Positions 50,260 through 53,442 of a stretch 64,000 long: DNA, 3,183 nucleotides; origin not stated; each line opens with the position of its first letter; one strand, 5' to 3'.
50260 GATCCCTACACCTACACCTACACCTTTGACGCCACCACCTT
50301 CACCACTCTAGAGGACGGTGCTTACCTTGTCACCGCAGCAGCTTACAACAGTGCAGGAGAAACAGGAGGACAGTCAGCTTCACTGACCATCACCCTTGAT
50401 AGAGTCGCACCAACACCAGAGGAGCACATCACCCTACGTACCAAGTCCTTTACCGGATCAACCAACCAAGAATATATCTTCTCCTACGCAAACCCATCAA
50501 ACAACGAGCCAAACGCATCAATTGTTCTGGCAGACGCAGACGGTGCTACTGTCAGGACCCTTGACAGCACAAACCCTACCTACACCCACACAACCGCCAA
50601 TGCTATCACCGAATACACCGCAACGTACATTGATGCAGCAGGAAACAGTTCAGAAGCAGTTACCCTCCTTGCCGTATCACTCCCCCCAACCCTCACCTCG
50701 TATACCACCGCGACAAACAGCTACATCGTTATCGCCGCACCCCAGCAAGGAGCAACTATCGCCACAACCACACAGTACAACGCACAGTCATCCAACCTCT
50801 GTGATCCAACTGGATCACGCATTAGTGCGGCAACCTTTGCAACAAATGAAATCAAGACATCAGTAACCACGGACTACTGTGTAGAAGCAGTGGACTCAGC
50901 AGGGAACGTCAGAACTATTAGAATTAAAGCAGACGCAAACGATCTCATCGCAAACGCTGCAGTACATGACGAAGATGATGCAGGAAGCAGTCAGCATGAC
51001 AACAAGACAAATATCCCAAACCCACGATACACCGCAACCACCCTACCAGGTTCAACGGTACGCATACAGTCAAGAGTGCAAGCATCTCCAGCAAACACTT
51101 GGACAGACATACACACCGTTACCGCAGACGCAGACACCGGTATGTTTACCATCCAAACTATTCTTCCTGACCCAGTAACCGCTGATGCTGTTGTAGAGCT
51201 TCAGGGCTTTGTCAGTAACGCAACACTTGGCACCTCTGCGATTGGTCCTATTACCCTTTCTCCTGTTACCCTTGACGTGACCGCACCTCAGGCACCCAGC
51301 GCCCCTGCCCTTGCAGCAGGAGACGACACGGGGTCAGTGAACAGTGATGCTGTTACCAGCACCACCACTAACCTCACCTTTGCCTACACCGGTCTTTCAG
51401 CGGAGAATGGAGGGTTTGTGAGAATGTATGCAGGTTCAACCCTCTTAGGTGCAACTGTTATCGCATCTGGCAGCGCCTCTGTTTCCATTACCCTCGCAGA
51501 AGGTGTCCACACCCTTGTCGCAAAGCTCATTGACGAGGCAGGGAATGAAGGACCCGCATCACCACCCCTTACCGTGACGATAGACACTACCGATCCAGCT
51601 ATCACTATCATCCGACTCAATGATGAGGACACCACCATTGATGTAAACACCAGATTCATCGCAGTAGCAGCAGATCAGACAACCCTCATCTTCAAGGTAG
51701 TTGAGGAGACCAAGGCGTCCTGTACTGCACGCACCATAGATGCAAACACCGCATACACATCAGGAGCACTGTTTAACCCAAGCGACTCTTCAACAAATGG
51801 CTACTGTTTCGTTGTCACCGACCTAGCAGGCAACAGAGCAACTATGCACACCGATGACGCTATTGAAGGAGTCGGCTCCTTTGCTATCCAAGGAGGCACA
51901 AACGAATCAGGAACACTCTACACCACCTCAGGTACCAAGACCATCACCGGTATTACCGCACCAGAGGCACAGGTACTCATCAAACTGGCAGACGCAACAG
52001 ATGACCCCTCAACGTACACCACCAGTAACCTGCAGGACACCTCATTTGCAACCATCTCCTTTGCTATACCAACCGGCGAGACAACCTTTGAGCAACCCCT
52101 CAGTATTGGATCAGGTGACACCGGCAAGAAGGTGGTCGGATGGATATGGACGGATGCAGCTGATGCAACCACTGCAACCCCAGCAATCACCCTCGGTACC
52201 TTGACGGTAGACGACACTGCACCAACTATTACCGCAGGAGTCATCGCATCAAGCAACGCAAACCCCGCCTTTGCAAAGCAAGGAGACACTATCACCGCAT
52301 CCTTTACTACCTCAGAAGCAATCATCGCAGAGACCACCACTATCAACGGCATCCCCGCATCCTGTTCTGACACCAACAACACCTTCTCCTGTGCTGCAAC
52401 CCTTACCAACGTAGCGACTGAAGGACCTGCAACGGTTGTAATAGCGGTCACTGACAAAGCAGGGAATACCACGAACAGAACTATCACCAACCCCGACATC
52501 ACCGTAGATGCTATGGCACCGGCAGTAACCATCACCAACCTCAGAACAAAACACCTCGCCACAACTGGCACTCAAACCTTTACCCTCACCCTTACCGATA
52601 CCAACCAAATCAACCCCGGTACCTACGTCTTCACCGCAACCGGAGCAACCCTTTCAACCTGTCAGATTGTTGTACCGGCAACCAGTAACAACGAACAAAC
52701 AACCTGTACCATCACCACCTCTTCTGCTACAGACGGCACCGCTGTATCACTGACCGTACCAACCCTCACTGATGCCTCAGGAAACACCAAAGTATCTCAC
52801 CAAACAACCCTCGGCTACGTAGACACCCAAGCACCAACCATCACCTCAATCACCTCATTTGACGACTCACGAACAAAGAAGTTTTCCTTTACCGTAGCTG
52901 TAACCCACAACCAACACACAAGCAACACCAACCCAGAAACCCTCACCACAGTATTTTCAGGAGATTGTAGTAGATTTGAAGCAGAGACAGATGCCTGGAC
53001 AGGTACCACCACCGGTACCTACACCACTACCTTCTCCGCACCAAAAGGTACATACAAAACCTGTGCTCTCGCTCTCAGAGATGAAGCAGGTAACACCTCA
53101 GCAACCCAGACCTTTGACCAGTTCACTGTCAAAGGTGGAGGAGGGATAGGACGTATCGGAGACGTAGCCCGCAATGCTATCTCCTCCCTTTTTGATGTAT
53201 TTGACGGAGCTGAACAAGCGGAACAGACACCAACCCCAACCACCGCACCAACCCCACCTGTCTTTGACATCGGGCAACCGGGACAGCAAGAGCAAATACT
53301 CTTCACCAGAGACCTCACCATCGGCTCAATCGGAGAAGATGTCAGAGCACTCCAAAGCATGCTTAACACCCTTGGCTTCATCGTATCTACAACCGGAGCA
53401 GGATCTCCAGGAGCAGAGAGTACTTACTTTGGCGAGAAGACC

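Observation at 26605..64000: Tandem array of three giant Ig-repeat / peptidoglycan-binding surface-protein genes occupying about 37 kb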

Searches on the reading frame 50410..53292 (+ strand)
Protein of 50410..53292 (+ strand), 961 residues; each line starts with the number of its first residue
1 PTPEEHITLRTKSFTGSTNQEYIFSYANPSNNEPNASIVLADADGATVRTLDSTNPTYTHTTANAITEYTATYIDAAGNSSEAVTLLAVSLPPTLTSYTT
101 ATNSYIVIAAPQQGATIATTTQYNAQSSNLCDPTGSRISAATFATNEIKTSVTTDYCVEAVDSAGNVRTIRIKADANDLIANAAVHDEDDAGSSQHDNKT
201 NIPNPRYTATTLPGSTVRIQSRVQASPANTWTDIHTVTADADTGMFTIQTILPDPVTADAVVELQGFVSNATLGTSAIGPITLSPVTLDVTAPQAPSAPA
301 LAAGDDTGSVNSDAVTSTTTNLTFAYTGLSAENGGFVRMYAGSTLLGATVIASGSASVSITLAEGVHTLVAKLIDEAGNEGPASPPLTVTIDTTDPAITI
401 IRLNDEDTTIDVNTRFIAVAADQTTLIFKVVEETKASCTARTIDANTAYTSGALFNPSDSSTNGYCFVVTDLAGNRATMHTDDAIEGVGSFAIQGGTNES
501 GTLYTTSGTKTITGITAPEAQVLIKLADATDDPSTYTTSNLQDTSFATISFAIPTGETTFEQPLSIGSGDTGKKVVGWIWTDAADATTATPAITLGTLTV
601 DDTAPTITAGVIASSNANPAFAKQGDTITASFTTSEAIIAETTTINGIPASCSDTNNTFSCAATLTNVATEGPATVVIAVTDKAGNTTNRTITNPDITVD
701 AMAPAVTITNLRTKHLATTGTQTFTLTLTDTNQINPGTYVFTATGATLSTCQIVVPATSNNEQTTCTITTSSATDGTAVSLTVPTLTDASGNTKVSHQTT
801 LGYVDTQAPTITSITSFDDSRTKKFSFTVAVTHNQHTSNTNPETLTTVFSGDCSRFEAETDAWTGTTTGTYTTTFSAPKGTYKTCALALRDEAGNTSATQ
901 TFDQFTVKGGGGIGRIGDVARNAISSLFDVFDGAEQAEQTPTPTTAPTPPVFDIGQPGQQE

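Call 25: find_related_loci(query=window:50410-53292:+, collection=genome_contigs, flank=10000)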
Query window:50410-53292:+ (961 aa) in genome_contigs; peptide patterns used: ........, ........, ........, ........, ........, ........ (x = any residue, [..] = any of these).
47 stretches matched a pattern, but none encodes a relative of the query by tblastn (E <= 1e-3).
